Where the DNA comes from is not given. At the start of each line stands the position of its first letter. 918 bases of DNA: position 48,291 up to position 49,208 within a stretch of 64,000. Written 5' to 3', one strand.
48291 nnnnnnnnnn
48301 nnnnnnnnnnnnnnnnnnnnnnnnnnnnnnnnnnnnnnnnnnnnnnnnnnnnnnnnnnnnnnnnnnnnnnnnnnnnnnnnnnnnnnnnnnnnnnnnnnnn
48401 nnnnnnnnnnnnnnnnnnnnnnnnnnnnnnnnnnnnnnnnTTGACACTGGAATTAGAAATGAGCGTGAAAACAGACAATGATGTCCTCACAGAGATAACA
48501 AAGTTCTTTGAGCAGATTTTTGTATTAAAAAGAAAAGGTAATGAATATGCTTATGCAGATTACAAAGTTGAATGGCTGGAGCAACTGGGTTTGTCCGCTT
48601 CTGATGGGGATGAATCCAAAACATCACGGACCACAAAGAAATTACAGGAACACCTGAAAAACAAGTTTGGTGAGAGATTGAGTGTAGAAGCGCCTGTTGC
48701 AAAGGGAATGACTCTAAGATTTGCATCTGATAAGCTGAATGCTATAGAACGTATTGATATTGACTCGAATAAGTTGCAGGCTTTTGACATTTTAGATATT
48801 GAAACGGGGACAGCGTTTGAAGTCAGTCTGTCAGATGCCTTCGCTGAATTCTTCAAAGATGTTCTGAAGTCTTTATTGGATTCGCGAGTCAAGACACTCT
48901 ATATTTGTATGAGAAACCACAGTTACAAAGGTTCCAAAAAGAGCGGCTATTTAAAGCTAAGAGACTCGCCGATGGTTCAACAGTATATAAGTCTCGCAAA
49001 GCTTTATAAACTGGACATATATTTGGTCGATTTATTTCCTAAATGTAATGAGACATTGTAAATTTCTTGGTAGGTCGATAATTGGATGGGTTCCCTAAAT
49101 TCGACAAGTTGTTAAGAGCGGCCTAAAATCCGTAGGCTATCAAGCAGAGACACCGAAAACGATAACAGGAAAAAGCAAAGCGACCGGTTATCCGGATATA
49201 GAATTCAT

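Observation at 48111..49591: Methylase-less three-gene nuclease-like cassette between pcrA and mutL, bounded by a duplicated mutL promoter: top candidate for an undescribed system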

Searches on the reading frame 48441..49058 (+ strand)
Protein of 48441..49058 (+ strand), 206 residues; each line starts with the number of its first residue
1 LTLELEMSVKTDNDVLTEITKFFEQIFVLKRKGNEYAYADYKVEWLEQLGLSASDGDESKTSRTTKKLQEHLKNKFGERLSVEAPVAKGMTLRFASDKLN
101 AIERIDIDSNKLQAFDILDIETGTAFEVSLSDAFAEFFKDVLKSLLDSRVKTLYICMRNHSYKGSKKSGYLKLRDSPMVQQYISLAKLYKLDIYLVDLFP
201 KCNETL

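Call 5: search_protein_families(library=pfam, proteins=[window:48441-49058:+], max_evalue=1)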
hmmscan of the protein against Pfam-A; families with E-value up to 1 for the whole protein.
window:48441-49058:+ (206 aa): 1 family
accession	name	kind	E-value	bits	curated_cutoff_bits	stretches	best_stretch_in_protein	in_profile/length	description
PF19021.5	Cmr7A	-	0.012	15.8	27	1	94-185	100-190/197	CRISPR system CMR subunit Cmr7 1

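Call 6: search_protein_families(library=padloc, proteins=[window:48441-49058:+], max_evalue=1)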
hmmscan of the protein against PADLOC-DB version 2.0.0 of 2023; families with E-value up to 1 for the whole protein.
window:48441-49058:+ (206 aa): 0 families

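Call 7: search_protein_families(library=ncbifam, proteins=[window:48441-49058:+], max_evalue=1)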
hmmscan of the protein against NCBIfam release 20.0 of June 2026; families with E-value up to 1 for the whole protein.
window:48441-49058:+ (206 aa): 0 families

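Call 8: search_solved_structures(query=window:48441-49058:+, max_evalue=10)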
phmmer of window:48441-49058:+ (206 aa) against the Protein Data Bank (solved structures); distinct sequences matched with E-value up to 10: 6.
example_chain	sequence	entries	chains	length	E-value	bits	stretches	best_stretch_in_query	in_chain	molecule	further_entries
4akx_B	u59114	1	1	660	0.033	17.5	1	91-163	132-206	EXOU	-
3tu3_B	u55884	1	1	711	0.04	17.3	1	91-163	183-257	ExoU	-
2x5q_A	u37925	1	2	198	0.11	15.8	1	93-183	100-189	SSO1986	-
8u1q_L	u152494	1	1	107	1.1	12.6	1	110-168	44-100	mAb-2D10 light chain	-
9hcg_f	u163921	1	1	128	1.2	12.4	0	101-163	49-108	Large ribosomal subunit protein mL48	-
4nq8_A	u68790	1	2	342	1.7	11.9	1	100-161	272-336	Putative periplasmic substrate-binding transport protein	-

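Call 10: find_homologous_proteins(query=window:48441-49058:+, max_evalue=0.01)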
Query window:48441-49058:+ (206 aa): 165 proteins with E <= 0.01 among 350 candidates; the best 120 are listed.
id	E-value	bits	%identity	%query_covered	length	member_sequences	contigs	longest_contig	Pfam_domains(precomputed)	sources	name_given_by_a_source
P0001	2.8e-124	430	100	97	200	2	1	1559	-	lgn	-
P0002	3.0e-108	378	86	100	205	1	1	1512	-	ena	-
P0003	5.3e-105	367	86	97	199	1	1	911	-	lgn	-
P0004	6.7e-105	367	88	95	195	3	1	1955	-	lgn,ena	-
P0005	1.2e-103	363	83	99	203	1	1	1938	-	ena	-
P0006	7.1e-103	360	81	99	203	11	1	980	-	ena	-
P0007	1.0e-102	360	83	99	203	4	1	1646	-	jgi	-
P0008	4.6e-101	355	85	96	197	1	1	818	-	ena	-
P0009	1.3e-98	347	84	95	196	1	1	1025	-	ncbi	-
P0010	4.1e-97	342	80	96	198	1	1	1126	-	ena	-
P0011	1.6e-95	337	80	97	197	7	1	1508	-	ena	-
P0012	1.1e-93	331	78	96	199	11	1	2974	-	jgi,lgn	-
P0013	2.3e-92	326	78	94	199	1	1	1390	-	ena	-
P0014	4.4e-92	325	75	96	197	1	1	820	-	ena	-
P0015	9.7e-92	324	79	95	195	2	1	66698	-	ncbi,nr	ncbi:MAG: hypothetical protein MUO17_00870 [Dehalococcoidales bacterium]|nr:hypothetical protein [De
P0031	2.6e-83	297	71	95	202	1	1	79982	-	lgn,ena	-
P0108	2.6e-63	231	57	94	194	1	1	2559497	-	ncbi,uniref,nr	ncbi:hypothetical protein [Sulfuricystis multivorans]|uniref:hypothetical protein n=1 Tax=Sulfuricys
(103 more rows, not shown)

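Call 11: find_encoding_contigs(protein=P0015, flank=6000, max_places=3)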
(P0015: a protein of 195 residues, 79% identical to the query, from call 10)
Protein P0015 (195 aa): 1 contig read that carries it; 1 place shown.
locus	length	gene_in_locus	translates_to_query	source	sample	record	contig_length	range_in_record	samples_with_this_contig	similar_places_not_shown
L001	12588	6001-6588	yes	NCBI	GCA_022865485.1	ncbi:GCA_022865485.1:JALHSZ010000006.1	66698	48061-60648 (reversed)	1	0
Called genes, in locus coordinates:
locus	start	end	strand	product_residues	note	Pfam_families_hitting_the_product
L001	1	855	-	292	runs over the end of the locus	PF07136:DUF1385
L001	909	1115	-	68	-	PF01197:Ribosomal_L31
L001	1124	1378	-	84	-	PF01016:Ribosomal_L27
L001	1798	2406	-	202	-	PF01121:CoaE, PF13238:AAA_18 (weak), PF13671:AAA_33 (faint)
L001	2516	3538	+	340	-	PF04055:Radical_SAM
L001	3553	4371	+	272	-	PF01875:Memo, PF02900:LigB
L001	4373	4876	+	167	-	PF01871:AMMECR1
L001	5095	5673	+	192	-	PF00881:Nitroreductase, PF14512:TM1586_NiRdase (faint)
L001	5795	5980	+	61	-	-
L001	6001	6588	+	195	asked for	-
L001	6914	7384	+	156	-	-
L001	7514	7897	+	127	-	PF00903:Glyoxalase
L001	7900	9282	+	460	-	PF05496:RuvB_N, PF04851:ResIII (faint), PF00004:AAA, PF13173:AAA_14, PF16193:AAA_assoc_2, PF12002:MgsA_C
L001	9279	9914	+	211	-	PF01738:DLH, PF02129:Peptidase_S15, PF12146:Hydrolase_4, PF00561:Abhydrolase_1, PF12697:Abhydrolase_6 (faint), PF20408:Abhydrolase_11, PF00326:Peptidase_S9 (faint), PF12740:PETase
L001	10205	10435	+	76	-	-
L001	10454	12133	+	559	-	PF13589:HATPase_c_3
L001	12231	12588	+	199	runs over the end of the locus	PF02887:PK_C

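Call 12: find_encoding_contigs(protein=P0108, flank=6000, max_places=3)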
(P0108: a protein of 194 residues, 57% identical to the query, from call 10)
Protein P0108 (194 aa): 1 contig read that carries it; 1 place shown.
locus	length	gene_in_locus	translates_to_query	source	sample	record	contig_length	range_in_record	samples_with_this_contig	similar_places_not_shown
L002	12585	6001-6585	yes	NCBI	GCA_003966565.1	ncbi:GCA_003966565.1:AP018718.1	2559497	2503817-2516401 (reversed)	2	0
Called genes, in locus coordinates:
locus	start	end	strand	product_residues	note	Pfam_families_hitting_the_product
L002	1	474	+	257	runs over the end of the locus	PF00106:adh_short, PF08659:KR, PF13561:adh_short_C2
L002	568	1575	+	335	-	PF01136:Peptidase_U32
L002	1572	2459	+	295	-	PF01136:Peptidase_U32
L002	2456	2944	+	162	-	PF02036:SCP2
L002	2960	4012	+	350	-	PF04892:VanZ-LLP1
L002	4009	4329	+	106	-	PF12643:MazG-like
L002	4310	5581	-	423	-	PF07690:MFS_1, PF00083:Sugar_tr (weak), PF07690:MFS_1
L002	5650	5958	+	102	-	PF01257:2Fe-2S_thioredx (weak)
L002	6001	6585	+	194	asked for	-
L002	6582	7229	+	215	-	PF00561:Abhydrolase_1, PF12146:Hydrolase_4 (weak), PF12697:Abhydrolase_6 (weak), PF00975:Thioesterase (weak)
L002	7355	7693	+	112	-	-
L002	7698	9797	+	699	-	PF00571:CBS (weak), PF00989:PAS, PF08448:PAS_4 (weak), PF13188:PAS_8, PF08447:PAS_3, PF13426:PAS_9, PF00990:GGDEF, PF00563:EAL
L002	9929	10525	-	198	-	PF07021:MetW, PF13489:Methyltransf_23, PF13847:Methyltransf_31, PF08241:Methyltransf_11, PF08242:Methyltransf_12 (weak), PF13649:Methyltransf_25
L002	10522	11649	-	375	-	PF00561:Abhydrolase_1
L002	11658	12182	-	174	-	PF00877:NLPC_P60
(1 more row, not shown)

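Call 24: predict_structure(alignment_id=A1)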
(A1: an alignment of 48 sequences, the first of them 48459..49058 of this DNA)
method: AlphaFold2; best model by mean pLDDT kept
length: 200 residues; sequences in the alignment: 48
mean_pLDDT: 90.8   pTM: 0.87
mean pLDDT of the five models: 90.8, 90.7, 89.9, 89.7, 87.9
residues with pLDDT >= 90: 149; 70-90: 33; 50-70: 15; < 50: 3
segments of 3 or more residues with pLDDT < 50: 1-3
pLDDT, mean of each block of 10 residues (from residue 1): 68 98 91 97 97 96 98 96 77 66 84 97 93 96 97 88 93 97 97 90
secondary structure, 60 per line:
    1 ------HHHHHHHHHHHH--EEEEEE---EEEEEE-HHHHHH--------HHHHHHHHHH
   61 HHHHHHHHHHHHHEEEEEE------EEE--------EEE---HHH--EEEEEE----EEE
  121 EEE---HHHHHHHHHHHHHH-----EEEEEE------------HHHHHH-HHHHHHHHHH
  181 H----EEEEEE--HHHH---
elements in order: H7-18 E21-26 E30-35 H37-42 H51-73 E74-79 E86-88 E97-99 E108-113 E118-123 H127-140 E146-151 H164-169 H171-181 E186-191 H194-197

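Call 33: find_related_loci(query=A1, collection=metagenome_contigs, flank=6000)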
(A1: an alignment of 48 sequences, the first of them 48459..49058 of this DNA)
Query A1 (200 aa) in metagenome_contigs; peptide patterns used: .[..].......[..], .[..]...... (x = any residue, [..] = any of these).
600 stretches matched a pattern (row limit reached: there are more); 56 encode a relative of the query (tblastn E <= 1e-3); 56 distinct loci.
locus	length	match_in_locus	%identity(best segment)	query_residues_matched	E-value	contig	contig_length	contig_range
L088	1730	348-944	80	1-200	2e-116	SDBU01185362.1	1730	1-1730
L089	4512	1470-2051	81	4-200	1e-104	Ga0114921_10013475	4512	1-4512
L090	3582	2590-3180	78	1-198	4e-103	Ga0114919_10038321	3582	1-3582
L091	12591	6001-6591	77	1-198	2e-100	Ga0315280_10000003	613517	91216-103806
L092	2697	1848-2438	74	1-198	3e-102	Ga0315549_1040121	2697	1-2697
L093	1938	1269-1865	77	1-200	7e-104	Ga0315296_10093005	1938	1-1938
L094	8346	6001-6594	72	1-199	7e-96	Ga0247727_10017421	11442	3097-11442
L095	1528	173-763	71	1-198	1e-100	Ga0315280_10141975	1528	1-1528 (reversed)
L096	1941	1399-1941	78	6-187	8e-98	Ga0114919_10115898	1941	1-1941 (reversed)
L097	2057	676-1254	71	4-197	6e-97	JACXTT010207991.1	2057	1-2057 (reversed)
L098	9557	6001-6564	69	9-198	1e-85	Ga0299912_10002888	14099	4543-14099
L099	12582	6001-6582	66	3-198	3e-84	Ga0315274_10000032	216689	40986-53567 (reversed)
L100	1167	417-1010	64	1-199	5e-90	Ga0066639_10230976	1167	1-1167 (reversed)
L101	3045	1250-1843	64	1-199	1e-84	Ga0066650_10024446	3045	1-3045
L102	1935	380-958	65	6-198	2e-86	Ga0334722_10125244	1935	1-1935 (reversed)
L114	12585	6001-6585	60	7-198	1e-71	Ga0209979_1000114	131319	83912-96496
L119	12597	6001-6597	58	3-197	7e-71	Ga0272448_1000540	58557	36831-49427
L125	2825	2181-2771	56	6-199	7e-69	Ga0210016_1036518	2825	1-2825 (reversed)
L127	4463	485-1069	55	6-197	7e-66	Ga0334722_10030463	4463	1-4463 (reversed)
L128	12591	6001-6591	58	4-197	6e-66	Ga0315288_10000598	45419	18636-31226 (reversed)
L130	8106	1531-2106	56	5-197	4e-65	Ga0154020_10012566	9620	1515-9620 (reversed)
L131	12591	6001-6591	54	3-194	8e-64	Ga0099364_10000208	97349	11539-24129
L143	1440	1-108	72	163-198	8e-13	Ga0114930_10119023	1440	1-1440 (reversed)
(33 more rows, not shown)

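Call 54: search_solved_structures(query=A1, max_evalue=10, show_alignments=2)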
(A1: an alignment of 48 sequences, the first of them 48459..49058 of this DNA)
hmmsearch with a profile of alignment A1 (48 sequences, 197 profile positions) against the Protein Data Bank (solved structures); distinct sequences matched with E-value up to 10: 1.
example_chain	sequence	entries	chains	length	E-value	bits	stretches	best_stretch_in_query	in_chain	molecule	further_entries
2kyr_A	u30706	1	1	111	0.77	12.7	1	68-126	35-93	Fructose-like phosphotransferase enzyme IIB component 1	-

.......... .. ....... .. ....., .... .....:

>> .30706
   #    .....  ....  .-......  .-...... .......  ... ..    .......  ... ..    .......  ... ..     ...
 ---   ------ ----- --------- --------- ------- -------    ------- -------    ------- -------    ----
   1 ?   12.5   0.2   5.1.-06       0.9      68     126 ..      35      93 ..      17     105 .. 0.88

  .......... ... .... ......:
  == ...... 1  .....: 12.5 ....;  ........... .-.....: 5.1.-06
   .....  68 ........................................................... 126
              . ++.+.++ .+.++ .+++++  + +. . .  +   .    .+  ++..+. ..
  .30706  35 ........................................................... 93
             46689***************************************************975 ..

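Call 61: search_protein_families(library=pfam, proteins=[L099:4809-5816:+, L114:6652-6864:+, L114:6864-7013:+, L143:386-1000:+, L131:6618-7802:+, L130:1255-1512:+, L119:5601-6005:+, L131:5081-5944:+, L127:1072-1527:+], max_evalue=0.1)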
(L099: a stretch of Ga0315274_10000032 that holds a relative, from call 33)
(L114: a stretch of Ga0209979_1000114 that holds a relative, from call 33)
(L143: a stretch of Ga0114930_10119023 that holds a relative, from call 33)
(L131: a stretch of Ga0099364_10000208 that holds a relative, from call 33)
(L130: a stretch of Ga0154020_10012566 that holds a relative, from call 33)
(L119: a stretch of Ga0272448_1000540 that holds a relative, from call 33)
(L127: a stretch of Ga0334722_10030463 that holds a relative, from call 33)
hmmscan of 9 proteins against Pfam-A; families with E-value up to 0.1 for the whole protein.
L099:4809-5816:+ (336 aa): 4 families
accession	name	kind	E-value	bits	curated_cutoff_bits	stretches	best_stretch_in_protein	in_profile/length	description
PF01555.25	N6_N4_Mtase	-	8.4e-12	45.9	26.7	1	84-173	132-213/221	DNA methylase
PF01170.24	UPF0020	-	6.5e-09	36.2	22.3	1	122-168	9-55/197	RMKL-like, methyltransferase domain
PF13649.12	Methyltransf_25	-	0.015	16.4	27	0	260-303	27-71/97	Methyltransferase domain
PF02006.22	PPS_PS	-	0.019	15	26.4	1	131-226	77-168/176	Phosphopantothenate/pantothenate synthetase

L114:6652-6864:+ (71 aa): 4 families
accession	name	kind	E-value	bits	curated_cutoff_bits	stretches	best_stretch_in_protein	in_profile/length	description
PF21344.3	Zn_ribbon_LysW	-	0.011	15.8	27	1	9-37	2-28/46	Alpha-aminoadipate carrier protein LysW-like, globular domain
PF14354.12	Lar_restr_allev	-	0.041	14.6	28.6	1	8-62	4-54/58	Restriction alleviation protein Lar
PF07102.17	YbcO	-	0.071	13.6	29.9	1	18-51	37-68/92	Putative nuclease YbcO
PF09526.16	DUF2387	-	0.092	13.2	25.9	0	10-43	11-42/72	Probable metal-binding protein (DUF2387)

L114:6864-7013:+ (50 aa): 1 family
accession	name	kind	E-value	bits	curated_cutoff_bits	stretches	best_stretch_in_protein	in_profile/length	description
PF01555.25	N6_N4_Mtase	-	8e-06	26.4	26.7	1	3-33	189-219/221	DNA methylase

L143:386-1000:+ (205 aa): 3 families
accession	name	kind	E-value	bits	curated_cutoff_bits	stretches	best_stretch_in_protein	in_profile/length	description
PF01555.25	N6_N4_Mtase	-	3.8e-25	89.6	26.7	1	3-175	69-220/221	DNA methylase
PF02086.21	MethyltransfD12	-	0.043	14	22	1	136-181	20-65/253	D12 class N6 adenine-specific DNA methyltransferase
PF01170.24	UPF0020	-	0.053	13.7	22.3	0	159-191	77-109/197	RMKL-like, methyltransferase domain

L131:6618-7802:+ (395 aa): 6 families
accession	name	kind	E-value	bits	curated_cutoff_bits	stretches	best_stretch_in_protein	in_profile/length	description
PF02384.22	N6_Mtase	-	7.2e-07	29.3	20.4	1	22-149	17-150/311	N-6 DNA Methylase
PF13649.12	Methyltransf_25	-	0.0059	17.7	27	1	59-112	1-59/97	Methyltransferase domain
PF01170.24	UPF0020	-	0.0089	16.2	22.3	1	78-143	76-141/197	RMKL-like, methyltransferase domain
PF20473.4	MmeI_Mtase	-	0.024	14.2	27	0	120-149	132-160/259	MmeI, DNA-methyltransferase domain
PF23792.1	CD1375-like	-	0.093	13.2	27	0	126-150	10-34/48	CD1375-like protein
PF05175.20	MTS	-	0.099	12.7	23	0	49-146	25-120/170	Methyltransferase small domain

L130:1255-1512:+ (86 aa): 0 families

L119:5601-6005:+ (135 aa): 0 families

L131:5081-5944:+ (288 aa): 0 families

L127:1072-1527:+ (152 aa): 0 families

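Call 65: find_related_loci(query=A1, collection=viral_contigs, flank=6000)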
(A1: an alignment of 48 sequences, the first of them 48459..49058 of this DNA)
Query A1 (200 aa) in viral_contigs; peptide patterns used: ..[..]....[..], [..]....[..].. (x = any residue, [..] = any of these).
26 stretches matched a pattern, but none encodes a relative of the query by tblastn (E <= 1e-3).

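Call 66: search_dna_similar(query=window:48459-49058:+, collection=plasmids, mode=protein, max_evalue=0.001, max_rows=15)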
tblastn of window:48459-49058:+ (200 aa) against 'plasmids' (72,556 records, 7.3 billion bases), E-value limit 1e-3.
No match.

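Call 75: search_protein_representatives(alignment_id=A1)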
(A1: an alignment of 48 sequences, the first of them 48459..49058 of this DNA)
Query: 48 sequences, 197 profile positions. Proteins with E-value up to 0.001 (for the whole library): 31; up to 1e-10: 21; up to 1e-30: 4. The best 31 are listed.
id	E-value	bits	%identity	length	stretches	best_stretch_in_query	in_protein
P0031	2.9e-96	337.2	-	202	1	2-196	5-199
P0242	1.1e-57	211.3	-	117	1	79-195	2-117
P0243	5.0e-56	205.9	-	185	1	3-146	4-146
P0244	5.2e-34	134.1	-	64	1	132-195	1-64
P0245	3.5e-29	118.3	-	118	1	3-109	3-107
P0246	7.6e-28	113.9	-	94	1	4-91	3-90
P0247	7.4e-26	107.5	-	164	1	2-121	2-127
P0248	1.8e-23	99.6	-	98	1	4-94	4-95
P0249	4.1e-21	92.0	-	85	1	2-86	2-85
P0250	3.3e-17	79.2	-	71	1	1-67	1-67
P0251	1.3e-16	77.3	-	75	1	3-74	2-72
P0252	4.9e-16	75.4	-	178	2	104-194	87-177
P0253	1.5e-14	70.6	-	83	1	1-64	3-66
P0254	9.1e-14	68.0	-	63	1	4-61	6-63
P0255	1.0e-13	67.8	-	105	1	2-75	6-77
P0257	6.2e-13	65.3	-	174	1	4-187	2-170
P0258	9.9e-13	64.6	-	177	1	4-192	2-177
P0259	1.6e-12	63.9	-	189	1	4-191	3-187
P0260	3.0e-12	63.1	-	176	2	3-90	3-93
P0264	1.6e-08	50.9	-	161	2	105-157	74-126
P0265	4.5e-08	49.4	-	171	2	105-161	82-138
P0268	4.5e-05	39.6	-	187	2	103-152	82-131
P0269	6.4e-05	39.1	-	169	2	103-153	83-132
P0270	9.3e-05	38.6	-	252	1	13-148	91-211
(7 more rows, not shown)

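Call 76: search_protein_families(library=pfam, proteins=[P0257, P0258, P0259, P0260, P0264, P0265, P0268, P0269, P0270, P0252], max_evalue=0.1)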
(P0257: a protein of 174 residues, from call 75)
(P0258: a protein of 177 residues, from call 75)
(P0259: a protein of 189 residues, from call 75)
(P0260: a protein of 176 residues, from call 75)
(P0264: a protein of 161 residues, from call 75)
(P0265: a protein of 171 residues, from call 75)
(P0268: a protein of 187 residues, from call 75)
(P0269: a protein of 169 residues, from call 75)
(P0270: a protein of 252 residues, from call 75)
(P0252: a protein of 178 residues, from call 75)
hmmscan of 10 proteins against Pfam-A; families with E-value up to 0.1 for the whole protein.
P0257 (174 aa): 0 families

P0258 (177 aa): 1 family
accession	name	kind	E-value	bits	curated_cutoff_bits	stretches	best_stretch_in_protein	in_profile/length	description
PF07230.16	Portal_T4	-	0.012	14.9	22.9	1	84-171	29-113/433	Bacteriophage T4-like portal protein (Gp20)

P0259 (189 aa): 1 family
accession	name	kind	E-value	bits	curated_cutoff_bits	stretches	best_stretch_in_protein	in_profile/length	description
PF04452.19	Methyltrans_RNA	-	0.078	13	23.9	0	22-113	76-164/165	RNA methyltransferase domain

P0260 (176 aa): 0 families

P0264 (161 aa): 0 families

P0265 (171 aa): 0 families

P0268 (187 aa): 0 families

P0269 (169 aa): 0 families

P0270 (252 aa): 0 families

P0252 (178 aa): 0 families
